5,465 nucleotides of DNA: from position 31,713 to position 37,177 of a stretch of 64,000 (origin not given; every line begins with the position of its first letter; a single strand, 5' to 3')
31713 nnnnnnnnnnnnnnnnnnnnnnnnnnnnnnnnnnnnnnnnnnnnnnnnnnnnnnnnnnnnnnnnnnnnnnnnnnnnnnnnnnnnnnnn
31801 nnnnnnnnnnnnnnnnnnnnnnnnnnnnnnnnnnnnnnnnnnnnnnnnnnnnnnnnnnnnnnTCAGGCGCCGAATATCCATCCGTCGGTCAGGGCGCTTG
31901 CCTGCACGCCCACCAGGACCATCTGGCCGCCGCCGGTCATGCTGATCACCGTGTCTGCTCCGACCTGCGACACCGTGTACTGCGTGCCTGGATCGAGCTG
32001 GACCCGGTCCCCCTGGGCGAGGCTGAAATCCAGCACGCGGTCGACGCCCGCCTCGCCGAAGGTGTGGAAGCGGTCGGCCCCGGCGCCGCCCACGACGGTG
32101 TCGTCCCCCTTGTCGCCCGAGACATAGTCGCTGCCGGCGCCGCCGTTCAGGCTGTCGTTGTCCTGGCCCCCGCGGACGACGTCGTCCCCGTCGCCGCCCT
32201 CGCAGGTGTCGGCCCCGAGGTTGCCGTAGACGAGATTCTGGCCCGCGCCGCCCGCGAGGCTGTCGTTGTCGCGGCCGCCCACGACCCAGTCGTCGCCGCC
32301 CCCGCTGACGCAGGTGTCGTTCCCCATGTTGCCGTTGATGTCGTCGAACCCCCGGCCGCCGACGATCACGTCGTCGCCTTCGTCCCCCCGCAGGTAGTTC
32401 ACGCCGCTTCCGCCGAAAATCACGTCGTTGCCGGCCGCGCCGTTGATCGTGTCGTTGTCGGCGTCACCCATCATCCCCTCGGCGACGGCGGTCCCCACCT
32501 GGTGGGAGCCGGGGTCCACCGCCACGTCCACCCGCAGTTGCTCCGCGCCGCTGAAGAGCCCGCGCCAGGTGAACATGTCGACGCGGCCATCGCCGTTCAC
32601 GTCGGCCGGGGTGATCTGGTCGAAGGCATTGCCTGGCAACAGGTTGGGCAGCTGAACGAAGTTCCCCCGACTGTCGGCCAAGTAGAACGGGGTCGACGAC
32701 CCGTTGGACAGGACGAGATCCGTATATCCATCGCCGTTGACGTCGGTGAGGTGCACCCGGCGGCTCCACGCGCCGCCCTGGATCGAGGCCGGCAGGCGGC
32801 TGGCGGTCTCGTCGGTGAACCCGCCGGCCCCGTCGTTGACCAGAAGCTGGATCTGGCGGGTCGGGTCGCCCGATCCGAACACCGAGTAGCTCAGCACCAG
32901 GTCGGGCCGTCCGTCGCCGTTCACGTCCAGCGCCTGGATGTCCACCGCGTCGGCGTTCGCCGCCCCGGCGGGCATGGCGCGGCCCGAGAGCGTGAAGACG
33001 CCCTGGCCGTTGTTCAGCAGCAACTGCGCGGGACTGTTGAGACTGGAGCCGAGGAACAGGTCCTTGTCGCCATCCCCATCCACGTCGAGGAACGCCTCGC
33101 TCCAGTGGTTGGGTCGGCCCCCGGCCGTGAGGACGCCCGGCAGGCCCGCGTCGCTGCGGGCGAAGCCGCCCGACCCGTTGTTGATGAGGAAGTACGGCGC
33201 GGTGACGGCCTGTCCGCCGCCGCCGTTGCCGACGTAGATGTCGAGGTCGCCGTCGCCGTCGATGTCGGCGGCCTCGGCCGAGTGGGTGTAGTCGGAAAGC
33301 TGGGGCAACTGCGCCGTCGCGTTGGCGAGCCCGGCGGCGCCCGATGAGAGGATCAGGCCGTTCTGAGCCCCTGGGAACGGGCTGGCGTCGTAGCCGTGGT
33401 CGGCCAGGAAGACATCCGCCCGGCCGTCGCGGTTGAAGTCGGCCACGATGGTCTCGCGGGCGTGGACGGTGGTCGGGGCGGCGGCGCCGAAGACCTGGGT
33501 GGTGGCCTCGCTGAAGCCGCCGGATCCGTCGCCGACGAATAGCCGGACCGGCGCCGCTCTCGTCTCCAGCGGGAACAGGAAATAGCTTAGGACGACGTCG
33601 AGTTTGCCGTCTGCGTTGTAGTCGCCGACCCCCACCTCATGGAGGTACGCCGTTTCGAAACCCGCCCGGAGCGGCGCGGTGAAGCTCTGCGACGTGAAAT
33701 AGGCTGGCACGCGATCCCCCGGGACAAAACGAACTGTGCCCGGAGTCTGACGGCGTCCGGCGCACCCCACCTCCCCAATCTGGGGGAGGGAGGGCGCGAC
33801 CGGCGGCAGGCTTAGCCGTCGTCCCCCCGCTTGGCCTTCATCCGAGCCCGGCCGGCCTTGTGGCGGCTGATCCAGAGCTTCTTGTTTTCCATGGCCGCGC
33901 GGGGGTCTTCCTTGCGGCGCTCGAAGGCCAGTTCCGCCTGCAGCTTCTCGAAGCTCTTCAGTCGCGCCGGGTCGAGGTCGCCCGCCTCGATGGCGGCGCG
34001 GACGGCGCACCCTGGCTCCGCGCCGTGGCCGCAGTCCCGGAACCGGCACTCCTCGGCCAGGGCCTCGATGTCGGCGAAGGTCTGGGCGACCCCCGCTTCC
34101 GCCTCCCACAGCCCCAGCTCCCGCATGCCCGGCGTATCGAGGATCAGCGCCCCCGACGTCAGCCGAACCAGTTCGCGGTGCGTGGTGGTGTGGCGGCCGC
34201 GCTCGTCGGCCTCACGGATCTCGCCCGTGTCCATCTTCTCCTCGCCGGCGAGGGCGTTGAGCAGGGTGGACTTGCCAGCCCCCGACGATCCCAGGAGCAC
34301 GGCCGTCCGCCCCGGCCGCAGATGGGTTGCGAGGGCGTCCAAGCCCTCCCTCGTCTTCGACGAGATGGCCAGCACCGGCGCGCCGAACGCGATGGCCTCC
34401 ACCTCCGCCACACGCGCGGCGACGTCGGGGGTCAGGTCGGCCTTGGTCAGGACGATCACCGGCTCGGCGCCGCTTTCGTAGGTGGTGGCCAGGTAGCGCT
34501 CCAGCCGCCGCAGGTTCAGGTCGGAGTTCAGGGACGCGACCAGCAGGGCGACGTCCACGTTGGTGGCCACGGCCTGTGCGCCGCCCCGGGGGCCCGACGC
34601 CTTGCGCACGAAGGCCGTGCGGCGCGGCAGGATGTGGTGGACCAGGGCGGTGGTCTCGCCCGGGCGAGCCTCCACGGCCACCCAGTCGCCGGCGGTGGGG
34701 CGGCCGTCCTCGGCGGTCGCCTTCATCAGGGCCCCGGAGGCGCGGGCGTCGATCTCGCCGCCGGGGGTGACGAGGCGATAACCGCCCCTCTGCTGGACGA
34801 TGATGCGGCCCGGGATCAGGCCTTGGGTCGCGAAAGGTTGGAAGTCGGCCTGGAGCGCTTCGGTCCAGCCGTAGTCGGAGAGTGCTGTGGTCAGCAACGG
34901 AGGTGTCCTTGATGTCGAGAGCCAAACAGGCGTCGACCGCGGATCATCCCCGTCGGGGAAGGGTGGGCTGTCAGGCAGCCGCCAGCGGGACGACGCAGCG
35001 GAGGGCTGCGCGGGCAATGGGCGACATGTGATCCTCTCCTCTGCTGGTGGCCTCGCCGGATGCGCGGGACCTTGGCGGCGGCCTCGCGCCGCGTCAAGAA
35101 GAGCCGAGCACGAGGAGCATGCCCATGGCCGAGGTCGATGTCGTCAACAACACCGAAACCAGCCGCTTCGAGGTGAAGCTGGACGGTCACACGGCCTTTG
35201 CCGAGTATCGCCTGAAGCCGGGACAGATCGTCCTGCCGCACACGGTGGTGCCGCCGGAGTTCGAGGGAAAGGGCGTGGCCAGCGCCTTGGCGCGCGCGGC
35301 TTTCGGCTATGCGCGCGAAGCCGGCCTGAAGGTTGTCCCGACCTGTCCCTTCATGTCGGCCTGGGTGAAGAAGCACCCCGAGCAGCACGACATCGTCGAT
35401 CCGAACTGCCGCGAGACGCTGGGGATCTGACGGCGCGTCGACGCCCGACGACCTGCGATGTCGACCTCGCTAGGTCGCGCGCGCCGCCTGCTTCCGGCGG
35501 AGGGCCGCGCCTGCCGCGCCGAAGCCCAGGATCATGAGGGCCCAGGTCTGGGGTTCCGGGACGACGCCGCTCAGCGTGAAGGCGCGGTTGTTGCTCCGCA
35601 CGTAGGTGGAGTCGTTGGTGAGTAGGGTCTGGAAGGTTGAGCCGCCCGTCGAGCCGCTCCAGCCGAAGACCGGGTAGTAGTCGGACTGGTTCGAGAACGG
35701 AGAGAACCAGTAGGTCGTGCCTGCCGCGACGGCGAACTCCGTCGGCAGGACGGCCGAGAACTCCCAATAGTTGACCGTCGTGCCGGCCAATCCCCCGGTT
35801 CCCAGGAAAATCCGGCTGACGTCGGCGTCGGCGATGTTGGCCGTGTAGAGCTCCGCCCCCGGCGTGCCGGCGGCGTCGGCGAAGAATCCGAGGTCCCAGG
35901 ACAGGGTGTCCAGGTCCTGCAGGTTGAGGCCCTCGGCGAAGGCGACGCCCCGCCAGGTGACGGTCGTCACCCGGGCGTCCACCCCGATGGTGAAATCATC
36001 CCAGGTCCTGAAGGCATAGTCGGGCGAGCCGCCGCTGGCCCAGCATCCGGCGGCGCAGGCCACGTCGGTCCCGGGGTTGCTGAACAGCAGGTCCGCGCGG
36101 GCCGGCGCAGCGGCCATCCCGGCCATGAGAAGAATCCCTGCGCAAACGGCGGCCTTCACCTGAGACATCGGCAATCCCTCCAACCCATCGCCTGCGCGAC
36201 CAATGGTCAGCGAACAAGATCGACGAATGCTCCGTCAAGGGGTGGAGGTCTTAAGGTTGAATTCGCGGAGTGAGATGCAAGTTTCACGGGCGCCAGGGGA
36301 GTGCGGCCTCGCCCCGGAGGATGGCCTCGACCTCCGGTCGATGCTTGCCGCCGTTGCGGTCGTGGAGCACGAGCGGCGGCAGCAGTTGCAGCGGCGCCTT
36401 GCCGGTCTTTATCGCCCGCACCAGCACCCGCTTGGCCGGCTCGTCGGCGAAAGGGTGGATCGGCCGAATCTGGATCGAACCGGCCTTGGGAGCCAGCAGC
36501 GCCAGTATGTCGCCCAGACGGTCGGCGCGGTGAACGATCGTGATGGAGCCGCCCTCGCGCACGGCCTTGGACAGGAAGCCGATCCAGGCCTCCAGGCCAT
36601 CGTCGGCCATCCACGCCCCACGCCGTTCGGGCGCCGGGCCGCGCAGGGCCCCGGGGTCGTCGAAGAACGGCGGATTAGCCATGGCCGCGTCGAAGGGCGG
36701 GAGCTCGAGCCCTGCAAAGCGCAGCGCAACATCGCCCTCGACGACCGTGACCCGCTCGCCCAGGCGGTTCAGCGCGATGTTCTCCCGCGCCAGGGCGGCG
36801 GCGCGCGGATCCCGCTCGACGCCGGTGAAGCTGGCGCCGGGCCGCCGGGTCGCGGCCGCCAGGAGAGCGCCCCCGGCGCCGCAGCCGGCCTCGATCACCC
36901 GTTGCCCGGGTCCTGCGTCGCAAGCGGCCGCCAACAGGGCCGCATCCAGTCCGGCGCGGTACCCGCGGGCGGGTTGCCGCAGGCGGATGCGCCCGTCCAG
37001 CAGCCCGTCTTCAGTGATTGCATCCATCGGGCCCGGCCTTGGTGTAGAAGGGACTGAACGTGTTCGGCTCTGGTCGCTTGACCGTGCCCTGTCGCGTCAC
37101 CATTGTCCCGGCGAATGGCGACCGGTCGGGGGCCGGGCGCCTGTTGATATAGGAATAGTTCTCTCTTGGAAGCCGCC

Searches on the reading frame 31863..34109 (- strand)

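Call 54: search_protein_families(library=pfam, proteins=[window:31863-34109:-], max_evalue=0.00001)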
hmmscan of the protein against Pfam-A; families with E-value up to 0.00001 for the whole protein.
window:31863-34109:- (748 aa): 3 families
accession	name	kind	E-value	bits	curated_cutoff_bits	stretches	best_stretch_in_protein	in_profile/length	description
PF13517.12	FG-GAP_3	-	1.8e-43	147.4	26.9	5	342-405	1-60/61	FG-GAP-like repeat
PF00353.25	HemolysinCabind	-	5.8e-26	90.5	23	5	638-672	2-36/36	RTX calcium-binding nonapeptide repeat (4 copies)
PF01839.29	FG-GAP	-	5.2e-24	84.1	22.1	0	452-472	5-25/37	FG-GAP repeat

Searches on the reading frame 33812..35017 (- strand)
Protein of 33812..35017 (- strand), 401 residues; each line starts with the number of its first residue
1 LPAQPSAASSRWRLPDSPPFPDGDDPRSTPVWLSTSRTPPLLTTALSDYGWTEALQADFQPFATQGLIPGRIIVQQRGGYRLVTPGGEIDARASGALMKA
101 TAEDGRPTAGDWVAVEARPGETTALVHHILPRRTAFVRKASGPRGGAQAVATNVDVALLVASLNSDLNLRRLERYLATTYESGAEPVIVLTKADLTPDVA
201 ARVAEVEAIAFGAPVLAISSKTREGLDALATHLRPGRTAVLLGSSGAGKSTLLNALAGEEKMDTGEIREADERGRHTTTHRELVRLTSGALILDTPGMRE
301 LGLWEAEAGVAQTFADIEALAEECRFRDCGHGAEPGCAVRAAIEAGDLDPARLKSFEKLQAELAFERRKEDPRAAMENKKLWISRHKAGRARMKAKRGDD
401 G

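Call 54: search_protein_families(library=pfam, proteins=[window:33812-35017:-], max_evalue=0.00001)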
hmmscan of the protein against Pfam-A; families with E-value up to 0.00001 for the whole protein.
window:33812-35017:- (401 aa): 3 families
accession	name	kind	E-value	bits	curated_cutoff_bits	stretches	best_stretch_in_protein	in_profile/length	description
PF03193.22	RsgA_GTPase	-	1.4e-52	178.5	30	1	129-304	1-174/174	RsgA GTPase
PF00005.33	ABC_tran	-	2.8e-10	41.3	25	1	227-273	2-48/137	ABC transporter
PF01926.29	MMR_HSR1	-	6.2e-08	33.2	21.9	1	239-318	2-74/113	50S ribosome-binding GTPase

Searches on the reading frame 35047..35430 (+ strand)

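Call 54: search_protein_families(library=pfam, proteins=[window:35047-35430:+], max_evalue=0.00001)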
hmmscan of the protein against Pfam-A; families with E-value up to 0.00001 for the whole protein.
window:35047-35430:+ (127 aa): 1 family
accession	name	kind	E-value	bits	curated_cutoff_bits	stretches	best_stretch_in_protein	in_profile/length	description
PF14542.12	Acetyltransf_CG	-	2e-28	98.8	30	1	40-115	1-79/80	GCN5-related N-acetyl-transferase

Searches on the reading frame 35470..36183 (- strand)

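Call 55: search_protein_families(library=pfam, proteins=[window:35470-36183:-], max_evalue=0.00001)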
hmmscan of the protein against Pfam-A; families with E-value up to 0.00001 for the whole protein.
window:35470-36183:- (237 aa): 1 family
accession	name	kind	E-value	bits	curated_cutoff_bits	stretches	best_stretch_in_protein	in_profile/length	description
PF07589.16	PEP-CTERM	-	3.1e-07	30.7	20.7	1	208-231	2-24/24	PEP-CTERM motif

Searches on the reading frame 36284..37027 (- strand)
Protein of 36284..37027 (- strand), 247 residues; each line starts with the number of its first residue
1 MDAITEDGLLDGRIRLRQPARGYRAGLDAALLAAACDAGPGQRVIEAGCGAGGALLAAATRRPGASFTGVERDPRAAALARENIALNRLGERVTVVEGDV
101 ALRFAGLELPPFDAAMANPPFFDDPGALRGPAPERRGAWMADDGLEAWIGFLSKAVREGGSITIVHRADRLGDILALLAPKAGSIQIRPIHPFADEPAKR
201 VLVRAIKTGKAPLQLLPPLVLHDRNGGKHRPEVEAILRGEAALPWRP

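Call 55: search_protein_families(library=pfam, proteins=[window:36284-37027:-], max_evalue=0.00001)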
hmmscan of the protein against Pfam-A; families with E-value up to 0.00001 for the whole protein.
window:36284-37027:- (247 aa): 3 families
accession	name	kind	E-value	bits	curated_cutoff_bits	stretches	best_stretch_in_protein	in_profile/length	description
PF05175.20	MTS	-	1.7e-09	38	23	1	30-123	21-110/170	Methyltransferase small domain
PF13847.12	Methyltransf_31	-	2.9e-07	30.7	27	1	40-115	3-78/145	Methyltransferase domain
PF13649.12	Methyltransf_25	-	1e-06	29.7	27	1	44-117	1-70/97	Methyltransferase domain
